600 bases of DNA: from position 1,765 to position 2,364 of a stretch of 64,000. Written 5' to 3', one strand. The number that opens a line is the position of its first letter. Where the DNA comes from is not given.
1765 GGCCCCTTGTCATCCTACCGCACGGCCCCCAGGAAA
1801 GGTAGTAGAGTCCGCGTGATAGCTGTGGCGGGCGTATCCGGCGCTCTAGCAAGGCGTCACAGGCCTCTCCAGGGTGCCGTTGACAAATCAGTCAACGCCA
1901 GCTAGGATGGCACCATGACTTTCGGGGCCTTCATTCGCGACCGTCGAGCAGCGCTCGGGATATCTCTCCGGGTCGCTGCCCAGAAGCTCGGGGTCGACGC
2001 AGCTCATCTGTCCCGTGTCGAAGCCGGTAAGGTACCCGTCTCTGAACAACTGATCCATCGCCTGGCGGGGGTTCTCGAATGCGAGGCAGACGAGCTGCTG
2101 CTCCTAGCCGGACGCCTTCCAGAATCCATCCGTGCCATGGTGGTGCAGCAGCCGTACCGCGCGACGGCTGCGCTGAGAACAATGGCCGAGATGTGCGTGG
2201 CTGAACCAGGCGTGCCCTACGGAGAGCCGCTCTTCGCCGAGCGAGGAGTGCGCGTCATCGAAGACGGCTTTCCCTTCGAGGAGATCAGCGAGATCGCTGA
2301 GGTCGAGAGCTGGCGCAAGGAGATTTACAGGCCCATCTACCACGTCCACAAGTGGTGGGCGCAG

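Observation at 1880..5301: Solitary XRE-HTH::DUF1156 adenine methylase with a self-operator promoter, plus a convergent PD-(D/E)xK-like gene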

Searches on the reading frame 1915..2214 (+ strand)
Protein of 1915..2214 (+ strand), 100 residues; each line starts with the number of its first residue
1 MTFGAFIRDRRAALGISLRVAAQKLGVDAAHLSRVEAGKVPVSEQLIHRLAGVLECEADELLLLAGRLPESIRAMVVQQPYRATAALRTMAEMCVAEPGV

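Call 77: search_solved_structures(query=window:1915-2214:+, max_evalue=1)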
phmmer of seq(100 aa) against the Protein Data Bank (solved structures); distinct sequences matched with E-value up to 1: 19.
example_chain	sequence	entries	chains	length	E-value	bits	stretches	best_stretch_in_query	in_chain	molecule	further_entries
8tac_A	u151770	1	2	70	0.00018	25.1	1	3-54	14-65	DBP48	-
3f51_A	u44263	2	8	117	0.0027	21.4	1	3-67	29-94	Clp gene regulator (ClgR)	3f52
1sq8_A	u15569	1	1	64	0.0029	21.3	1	2-61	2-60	dh434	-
1y7y_A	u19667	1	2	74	0.0083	19.8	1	2-61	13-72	C.AhdI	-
9sf2_A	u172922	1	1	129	0.078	16.7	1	5-56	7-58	Transcriptional regulator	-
5woq_A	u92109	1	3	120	0.098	16.4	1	3-67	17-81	Transcriptional regulator ClgR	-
6jq1_A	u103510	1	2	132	0.11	16.2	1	7-62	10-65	Transcriptional regulator, XRE family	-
4mcx_A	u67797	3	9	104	0.25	15.1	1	12-57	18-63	Antidote protein | Antitoxin HigA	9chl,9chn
6chv_A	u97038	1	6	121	0.34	14.7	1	12-57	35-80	Antitoxin HigA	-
5tn0_A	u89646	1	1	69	0.35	14.6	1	4-61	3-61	HTH-type transcriptional regulator SinR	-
4mct_A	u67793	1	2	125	0.36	14.6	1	12-57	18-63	Antidote protein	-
6cf1_A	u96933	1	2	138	0.44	14.3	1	12-57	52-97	Antitoxin HigA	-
2np3_A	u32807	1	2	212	0.44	14.3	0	10-75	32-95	Putative TetR-family regulator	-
2b5a_A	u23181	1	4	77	0.45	14.3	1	3-59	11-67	C.BclI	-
3qq6_A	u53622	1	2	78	0.48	14.2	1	4-61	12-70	HTH-type transcriptional regulator sinR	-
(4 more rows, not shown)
